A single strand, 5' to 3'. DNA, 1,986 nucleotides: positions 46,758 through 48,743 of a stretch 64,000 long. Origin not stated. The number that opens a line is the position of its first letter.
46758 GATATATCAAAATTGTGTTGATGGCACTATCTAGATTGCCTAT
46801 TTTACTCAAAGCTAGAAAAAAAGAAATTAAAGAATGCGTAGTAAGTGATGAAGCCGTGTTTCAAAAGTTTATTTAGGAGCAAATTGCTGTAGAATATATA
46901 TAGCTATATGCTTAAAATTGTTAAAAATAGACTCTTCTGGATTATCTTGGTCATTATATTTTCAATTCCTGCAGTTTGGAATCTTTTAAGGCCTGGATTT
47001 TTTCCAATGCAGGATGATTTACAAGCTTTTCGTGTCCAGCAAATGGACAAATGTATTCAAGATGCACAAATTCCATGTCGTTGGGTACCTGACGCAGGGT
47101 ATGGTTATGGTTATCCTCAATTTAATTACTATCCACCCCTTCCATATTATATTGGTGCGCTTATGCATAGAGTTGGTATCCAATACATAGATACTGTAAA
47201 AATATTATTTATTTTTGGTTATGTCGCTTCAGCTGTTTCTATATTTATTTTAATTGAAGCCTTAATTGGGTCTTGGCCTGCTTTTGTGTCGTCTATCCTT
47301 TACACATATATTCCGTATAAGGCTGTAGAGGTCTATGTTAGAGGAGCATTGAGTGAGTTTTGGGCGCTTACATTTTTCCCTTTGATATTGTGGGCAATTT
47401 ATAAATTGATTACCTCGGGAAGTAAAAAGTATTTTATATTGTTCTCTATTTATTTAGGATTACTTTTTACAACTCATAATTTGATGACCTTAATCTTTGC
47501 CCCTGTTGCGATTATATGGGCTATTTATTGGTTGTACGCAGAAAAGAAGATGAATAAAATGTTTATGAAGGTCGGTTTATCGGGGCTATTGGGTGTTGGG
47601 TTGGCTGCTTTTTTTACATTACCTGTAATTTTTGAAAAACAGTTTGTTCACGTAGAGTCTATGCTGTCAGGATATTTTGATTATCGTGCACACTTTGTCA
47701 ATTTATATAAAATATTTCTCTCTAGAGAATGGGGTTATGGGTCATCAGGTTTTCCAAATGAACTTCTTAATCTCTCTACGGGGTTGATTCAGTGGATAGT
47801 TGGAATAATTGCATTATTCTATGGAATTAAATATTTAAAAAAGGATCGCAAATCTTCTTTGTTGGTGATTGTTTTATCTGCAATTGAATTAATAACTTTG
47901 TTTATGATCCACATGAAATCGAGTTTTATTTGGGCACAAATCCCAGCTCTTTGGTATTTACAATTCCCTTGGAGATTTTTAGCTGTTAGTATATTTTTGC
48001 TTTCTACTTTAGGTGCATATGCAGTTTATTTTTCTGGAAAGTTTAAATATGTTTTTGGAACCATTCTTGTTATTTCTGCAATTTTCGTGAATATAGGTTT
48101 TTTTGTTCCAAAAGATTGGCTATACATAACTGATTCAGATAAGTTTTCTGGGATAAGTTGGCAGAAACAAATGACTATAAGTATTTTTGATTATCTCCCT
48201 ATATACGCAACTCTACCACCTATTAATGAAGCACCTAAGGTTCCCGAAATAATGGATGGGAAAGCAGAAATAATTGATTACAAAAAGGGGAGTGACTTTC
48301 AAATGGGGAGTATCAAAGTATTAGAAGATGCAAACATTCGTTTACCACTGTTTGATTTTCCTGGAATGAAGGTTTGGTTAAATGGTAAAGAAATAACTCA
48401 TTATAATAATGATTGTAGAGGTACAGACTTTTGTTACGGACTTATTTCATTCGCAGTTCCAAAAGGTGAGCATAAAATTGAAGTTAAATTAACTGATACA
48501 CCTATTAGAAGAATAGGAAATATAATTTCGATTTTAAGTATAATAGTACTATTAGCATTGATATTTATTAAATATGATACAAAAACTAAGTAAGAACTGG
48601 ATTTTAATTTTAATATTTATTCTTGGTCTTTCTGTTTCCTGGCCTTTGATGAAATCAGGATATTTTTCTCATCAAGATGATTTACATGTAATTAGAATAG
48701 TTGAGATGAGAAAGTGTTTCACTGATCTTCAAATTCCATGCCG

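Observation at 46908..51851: Three tandem paralogs of an unrecognised membrane-protein family (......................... motifs)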

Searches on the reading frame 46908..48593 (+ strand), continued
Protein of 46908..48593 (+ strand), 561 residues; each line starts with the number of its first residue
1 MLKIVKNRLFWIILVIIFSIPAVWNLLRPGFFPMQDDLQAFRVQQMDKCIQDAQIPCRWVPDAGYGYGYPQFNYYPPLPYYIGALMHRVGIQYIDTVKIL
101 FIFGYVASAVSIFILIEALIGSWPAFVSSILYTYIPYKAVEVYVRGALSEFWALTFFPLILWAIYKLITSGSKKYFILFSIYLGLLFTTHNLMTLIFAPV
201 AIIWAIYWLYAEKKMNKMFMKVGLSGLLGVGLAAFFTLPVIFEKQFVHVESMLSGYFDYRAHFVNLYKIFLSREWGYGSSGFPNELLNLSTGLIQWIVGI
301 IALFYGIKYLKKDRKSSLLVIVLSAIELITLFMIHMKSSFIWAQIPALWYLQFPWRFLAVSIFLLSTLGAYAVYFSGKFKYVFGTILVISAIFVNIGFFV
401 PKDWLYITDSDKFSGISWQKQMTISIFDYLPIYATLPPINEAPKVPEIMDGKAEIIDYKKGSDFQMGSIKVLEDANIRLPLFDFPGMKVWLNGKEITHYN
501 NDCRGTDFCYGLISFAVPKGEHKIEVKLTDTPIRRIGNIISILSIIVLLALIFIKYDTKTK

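Call 33: search_protein_families(library=pfam, alignment_id=A2, max_evalue=0.01)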
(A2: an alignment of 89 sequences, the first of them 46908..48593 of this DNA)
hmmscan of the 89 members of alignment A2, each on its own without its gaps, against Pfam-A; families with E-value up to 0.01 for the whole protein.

A. member 1, window:46908-48593:+ (561 aa): 2 families
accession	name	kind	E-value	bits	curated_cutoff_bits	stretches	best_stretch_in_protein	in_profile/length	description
PF10131.15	PTPS_related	-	6.9e-07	28.5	26.4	1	72-390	1-298/621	6-pyruvoyl-tetrahydropterin synthase related domain; membrane protein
PF13231.12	PMT_2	-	0.0026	18.4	26.1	1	76-228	3-147/160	Dolichyl-phosphate-mannose-protein mannosyltransferase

B. families by the number of members that match (of 89 scanned): 7 families
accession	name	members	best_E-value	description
PF10131.15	PTPS_related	57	1.2e-13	6-pyruvoyl-tetrahydropterin synthase related domain; membrane protein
PF13231.12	PMT_2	53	2.5e-08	Dolichyl-phosphate-mannose-protein mannosyltransferase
PF20176.3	DUF6541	15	5.4e-06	Family of unknown function (DUF6541)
PF09586.16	YfhO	12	1.8e-11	Bacterial membrane protein YfhO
PF15834.10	THEG4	2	0.0017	Testis highly expressed protein 4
PF13129.11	DUF3953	2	0.0053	Protein of unknown function (DUF3953)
PF04932.20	Wzy_C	1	0.0057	O-Antigen ligase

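Call 36: find_related_loci(query=A2, collection=genome_contigs, flank=6000)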
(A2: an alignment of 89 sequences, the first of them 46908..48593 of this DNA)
Query A2 (561 aa) in genome_contigs; peptide patterns used: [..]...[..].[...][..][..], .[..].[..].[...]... (x = any residue, [..] = any of these).
598 stretches matched a pattern (row limit reached: there are more); 538 encode a relative of the query (tblastn E <= 1e-3); the best 80 are kept; 80 distinct loci.
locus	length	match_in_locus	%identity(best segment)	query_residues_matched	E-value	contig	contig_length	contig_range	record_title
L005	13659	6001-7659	74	7-561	0e+0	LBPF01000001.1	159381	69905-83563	MAG: Candidatus Woesebacteria bacterium GW2011_GWB1_33_38 UR44_C0001, whole genome shotgun sequence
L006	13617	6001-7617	72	7-538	0e+0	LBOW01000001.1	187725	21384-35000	MAG: Candidatus Woesebacteria bacterium GW2011_GWB1_33_22 UR35_C0001, whole genome shotgun sequence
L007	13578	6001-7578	70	11-538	0e+0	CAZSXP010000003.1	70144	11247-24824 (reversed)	MAG TPA_asm: uncultured Gammaproteobacteria bacterium isolate SRP062349_co2_93 genome assembly, contig: NODE_246_length_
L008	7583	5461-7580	70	1-538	0e+0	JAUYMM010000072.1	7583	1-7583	MAG: Candidatus Woesebacteria bacterium isolate C24_metabat.bin.86_sub C24_k141_1108175, whole genome shotgun sequence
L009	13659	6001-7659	68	2-555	0e+0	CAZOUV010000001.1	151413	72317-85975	MAG TPA_asm: uncultured Gammaproteobacteria bacterium isolate SRP319275_co4_254 genome assembly, contig: NODE_50_length_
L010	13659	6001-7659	63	7-560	0e+0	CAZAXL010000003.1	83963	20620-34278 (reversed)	MAG TPA_asm: uncultured Gammaproteobacteria bacterium isolate SRP062349_co2_103 genome assembly, contig: NODE_179_length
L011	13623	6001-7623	62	21-560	0e+0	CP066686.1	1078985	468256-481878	MAG: Candidatus Woesebacteria bacterium isolate NC_groundwater_442_Ag_B-0.1um_40_41 chromosome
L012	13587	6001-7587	63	12-541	0e+0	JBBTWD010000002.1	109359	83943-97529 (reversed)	MAG: Patescibacteria group bacterium isolate H43-bin018_1 H43_bin018_1_000000000002, whole genome shotgun sequence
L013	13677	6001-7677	61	1-551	0e+0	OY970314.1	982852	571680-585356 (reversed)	MAG: Candidatus Woesebacteria bacterium isolate MFD01299.bin.c.5 genome assembly, chromosome: 1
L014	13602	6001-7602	61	14-549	0e+0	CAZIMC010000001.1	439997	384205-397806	MAG TPA_asm: uncultured Gammaproteobacteria bacterium isolate SRP170004_co1_20 genome assembly, contig: NODE_13_length_4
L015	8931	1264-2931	60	2-548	0e+0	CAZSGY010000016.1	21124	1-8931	MAG TPA_asm: uncultured Gammaproteobacteria bacterium isolate binchicken_co169_197 genome assembly, contig: k99_205088,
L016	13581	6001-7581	62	25-551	0e+0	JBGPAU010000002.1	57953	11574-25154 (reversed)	MAG: Patescibacteria group bacterium isolate OBJ_0618_130150_121 k141_1210473_length_57953_cov_13.0000, whole genome sho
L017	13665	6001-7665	57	3-555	0e+0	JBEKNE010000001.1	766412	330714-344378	MAG: Candidatus Microgenomates bacterium isolate SPRUCE 40 SPRUCE_40_1, whole genome shotgun sequence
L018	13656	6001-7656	58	11-561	0e+0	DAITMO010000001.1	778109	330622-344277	MAG TPA_asm: Patescibacteria group bacterium isolate CTOTU7669 NODE_3_length_778109_cov_12.319549, whole genome shotgun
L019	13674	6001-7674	57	2-557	0e+0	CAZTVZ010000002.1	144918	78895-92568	MAG TPA_asm: uncultured Gammaproteobacteria bacterium isolate binchicken_co27_378 genome assembly, contig: NODE_144_leng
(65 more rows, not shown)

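Call 58: search_protein_representatives(alignment_id=A2)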
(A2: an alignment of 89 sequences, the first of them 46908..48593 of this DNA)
Query: 89 sequences, 554 profile positions. Proteins with E-value up to 0.001 (for the whole library): 18813; up to 1e-10: 13652; up to 1e-30: 6299. The best 150 are listed.
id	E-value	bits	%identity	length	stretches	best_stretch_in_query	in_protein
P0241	0.0e+00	1168.0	-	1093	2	7-552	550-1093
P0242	7.4e-230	780.7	-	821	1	12-550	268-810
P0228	1.2e-213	727.2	-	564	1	1-553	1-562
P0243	5.6e-213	725.0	-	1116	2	13-547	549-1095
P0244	1.7e-197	673.9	-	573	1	2-551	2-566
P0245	4.3e-186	636.2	-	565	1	5-548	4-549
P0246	1.3e-183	628.0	-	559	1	11-551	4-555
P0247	7.0e-175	599.2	-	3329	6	46-545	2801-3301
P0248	1.9e-172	591.2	-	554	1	9-553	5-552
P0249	1.3e-171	588.4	-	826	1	12-546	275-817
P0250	7.4e-169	579.3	-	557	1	4-553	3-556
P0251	6.3e-168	576.3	-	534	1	35-552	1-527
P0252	1.6e-167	575.0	-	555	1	12-549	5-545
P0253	4.7e-167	573.4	-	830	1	6-552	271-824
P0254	6.4e-164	563.0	-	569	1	2-553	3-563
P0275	1.1e-151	522.6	-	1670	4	12-546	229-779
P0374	3.0e-119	415.6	-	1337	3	9-548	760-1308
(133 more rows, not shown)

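Call 60: search_protein_families(library=pfam, proteins=[P0374, P0243, P0241, P0275], max_evalue=0.001)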
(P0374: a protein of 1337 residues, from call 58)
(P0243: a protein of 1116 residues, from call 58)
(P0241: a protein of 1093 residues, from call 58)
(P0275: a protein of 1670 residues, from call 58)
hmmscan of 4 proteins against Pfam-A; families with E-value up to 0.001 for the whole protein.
P0374 (1337 aa): 2 families
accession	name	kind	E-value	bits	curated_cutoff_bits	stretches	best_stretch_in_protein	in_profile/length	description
PF10131.15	PTPS_related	-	8.9e-15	54.6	26.4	1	829-1156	3-302/621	6-pyruvoyl-tetrahydropterin synthase related domain; membrane protein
PF09586.16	YfhO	-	4.6e-09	35.7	28.5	1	634-705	760-832/835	Bacterial membrane protein YfhO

P0243 (1116 aa): 1 family
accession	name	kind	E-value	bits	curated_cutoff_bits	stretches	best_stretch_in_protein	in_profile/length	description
PF10131.15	PTPS_related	-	1e-20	74.2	26.4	2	83-390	4-300/621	6-pyruvoyl-tetrahydropterin synthase related domain; membrane protein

P0241 (1093 aa): 3 families
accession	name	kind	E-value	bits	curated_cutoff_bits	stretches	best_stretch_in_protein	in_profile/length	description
PF10131.15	PTPS_related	-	8.9e-30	104.1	26.4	2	70-432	1-346/621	6-pyruvoyl-tetrahydropterin synthase related domain; membrane protein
PF09586.16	YfhO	-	1.8e-17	63.5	28.5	2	56-411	55-401/835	Bacterial membrane protein YfhO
PF13231.12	PMT_2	-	0.00063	20.4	26.1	1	621-751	4-132/160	Dolichyl-phosphate-mannose-protein mannosyltransferase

P0275 (1670 aa): 2 families
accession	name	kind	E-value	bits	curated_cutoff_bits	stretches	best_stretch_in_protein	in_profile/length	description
PF11303.13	DUF3105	-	3.1e-16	60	25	2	1512-1560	9-59/130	Protein of unknown function (DUF3105)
PF10131.15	PTPS_related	-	3e-12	46.3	26.4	2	892-1260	8-301/621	6-pyruvoyl-tetrahydropterin synthase related domain; membrane protein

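Call 63: find_encoding_contigs(protein=window:46908-48593:+, flank=1000, max_places=3)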
Protein window:46908-48593:+ (561 aa): 4 contigs read that carry it; 3 places shown.
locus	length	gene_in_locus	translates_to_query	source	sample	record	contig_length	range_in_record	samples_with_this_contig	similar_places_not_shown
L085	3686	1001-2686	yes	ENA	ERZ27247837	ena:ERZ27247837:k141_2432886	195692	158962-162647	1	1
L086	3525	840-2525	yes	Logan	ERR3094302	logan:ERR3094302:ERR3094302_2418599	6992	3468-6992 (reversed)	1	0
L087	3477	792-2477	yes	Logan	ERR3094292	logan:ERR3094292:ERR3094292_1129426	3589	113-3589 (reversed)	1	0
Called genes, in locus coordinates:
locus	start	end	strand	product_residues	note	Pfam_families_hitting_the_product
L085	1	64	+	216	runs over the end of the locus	PF05219:DREV (weak), PF01209:Ubie_methyltran, PF13489:Methyltransf_23, PF01728:FtsJ (weak), PF13847:Methyltransf_31, PF08241:Methyltransf_11, PF08242:Methyltransf_12, PF13649:Methyltransf_25, +2 more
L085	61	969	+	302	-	PF00535:Glycos_transf_2, PF10111:Glyco_tranf_2_2 (faint), PF13641:Glyco_tranf_2_3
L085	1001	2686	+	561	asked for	PF10131:PTPS_related (weak)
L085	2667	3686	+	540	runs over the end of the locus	PF10131:PTPS_related (weak)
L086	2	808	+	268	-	?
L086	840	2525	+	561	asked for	PF10131:PTPS_related (weak)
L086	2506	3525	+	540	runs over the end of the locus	PF10131:PTPS_related (weak)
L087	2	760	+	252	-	?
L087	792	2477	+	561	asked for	PF10131:PTPS_related (weak)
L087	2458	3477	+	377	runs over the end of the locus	?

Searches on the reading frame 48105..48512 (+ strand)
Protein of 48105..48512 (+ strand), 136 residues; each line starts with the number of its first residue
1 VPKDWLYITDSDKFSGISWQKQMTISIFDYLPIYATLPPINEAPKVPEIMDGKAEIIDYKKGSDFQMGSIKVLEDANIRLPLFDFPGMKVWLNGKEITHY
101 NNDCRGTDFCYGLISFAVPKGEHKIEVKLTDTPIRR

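Call 48: predict_structure(alignment_id=A3)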
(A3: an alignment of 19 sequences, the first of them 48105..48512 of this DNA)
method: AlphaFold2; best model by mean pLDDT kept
length: 136 residues; sequences in the alignment: 19
mean_pLDDT: 73.3   pTM: 0.62
mean pLDDT of the five models: 73.3, 73.1, 72.2, 71.3, 69.0
residues with pLDDT >= 90: 41; 70-90: 35; 50-70: 50; < 50: 10
segments of 3 or more residues with pLDDT < 50: 1-4, 134-136
pLDDT, mean of each block of 10 residues (from residue 1): 51 54 58 54 74 91 84 92 81 93 59 85 91 51
secondary structure, 60 per line:
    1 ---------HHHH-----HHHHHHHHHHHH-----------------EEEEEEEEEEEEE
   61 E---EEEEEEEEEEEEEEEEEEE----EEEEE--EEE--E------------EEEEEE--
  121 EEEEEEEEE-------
elements in order: H10-13 H19-30 E48-61 E65-83 E88-92 E95-97 E113-118 E121-129

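Call 50: fold_search(model_id=the predicted structure, library=pdb)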
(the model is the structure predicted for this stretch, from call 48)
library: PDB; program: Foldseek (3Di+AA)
matches with E <= 10: 1096; with E <= 0.001: 0
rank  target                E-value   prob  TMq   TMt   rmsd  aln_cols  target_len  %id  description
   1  7xdi_F                7.8e-03  1.00  0.41  0.14   4.4       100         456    9  Tail structure of bacteriophage SSV19 (released 2022-08-10)
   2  9gpa                  9.8e-03  1.00  0.38  0.11   5.4       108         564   13  ManDH5- a beta-D-Mannanase of GH5 family from Dictyoglomus thermophilium (released 2025-09-17)
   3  9gmj                  1.0e-02  1.00  0.39  0.11   5.0       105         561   12  The crystal structure of ManDH5 Selenomethionine derivative at 1.6 Angstroms resolution - a beta-D-Mannanase of GH5 fami (released 2025-09-10)
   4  5cz3_A                1.0e-02  0.92  0.28  0.26  10.5       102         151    9  Crystal Structure of Myxoma Virus M64 (released 2015-11-18)
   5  8exd_B                1.3e-02  1.00  0.43  0.11   4.1        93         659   18  Crystal structure of Aspergillus fumigatus sterylglucosidase A (released 2023-03-01)
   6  5cz3_B                1.4e-02  0.89  0.28  0.26  10.4       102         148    9  Crystal Structure of Myxoma Virus M64 (released 2015-11-18)
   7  8exd_C                1.6e-02  1.00  0.42  0.11   4.2        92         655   20  Crystal structure of Aspergillus fumigatus sterylglucosidase A (released 2023-03-01)
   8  8p67_A                2.1e-02  1.00  0.38  0.14   3.7        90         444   18  Crystal structure of Thermothelomyces thermophila (double mutant EE) in complex with aldotetrauronic acid (released 2024-05-22)
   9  3fts                  2.1e-02  0.97  0.30  0.08   6.2        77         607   21  Leukotriene A4 hydrolase in complex with resveratrol (released 2009-07-28)
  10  8p67_B                2.4e-02  1.00  0.38  0.13   4.1        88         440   16  Crystal structure of Thermothelomyces thermophila (double mutant EE) in complex with aldotetrauronic acid (released 2024-05-22)
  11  8exd_A                3.2e-02  1.00  0.43  0.11   4.2        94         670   18  Crystal structure of Aspergillus fumigatus sterylglucosidase A (released 2023-03-01)
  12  7kmp                  3.3e-02  0.95  0.32  0.06   8.3       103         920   13  Crystal structure of the GH31 alpha-xylosidase (Xac1773) from Xanthomonas citri (released 2021-05-26)
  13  7ncx_AAA              3.5e-02  0.99  0.38  0.13   3.9        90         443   18  Crystal structure of GH30 (double mutant EE) from Thermothelomyces thermophila. (released 2021-09-08)
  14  4zbh                  3.7e-02  0.60  0.23  0.26  11.7       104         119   10  THE CRYSTAL STRUCTURE OF THE SOLUBLE DOMAIN OF SULFOLOBUS ACIDOCALDARIUS FLAF (released 2015-04-29)
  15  3ftu                  4.2e-02  0.95  0.30  0.08   6.2        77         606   21  Leukotriene A4 hydrolase in complex with dihydroresveratrol (released 2009-07-28)
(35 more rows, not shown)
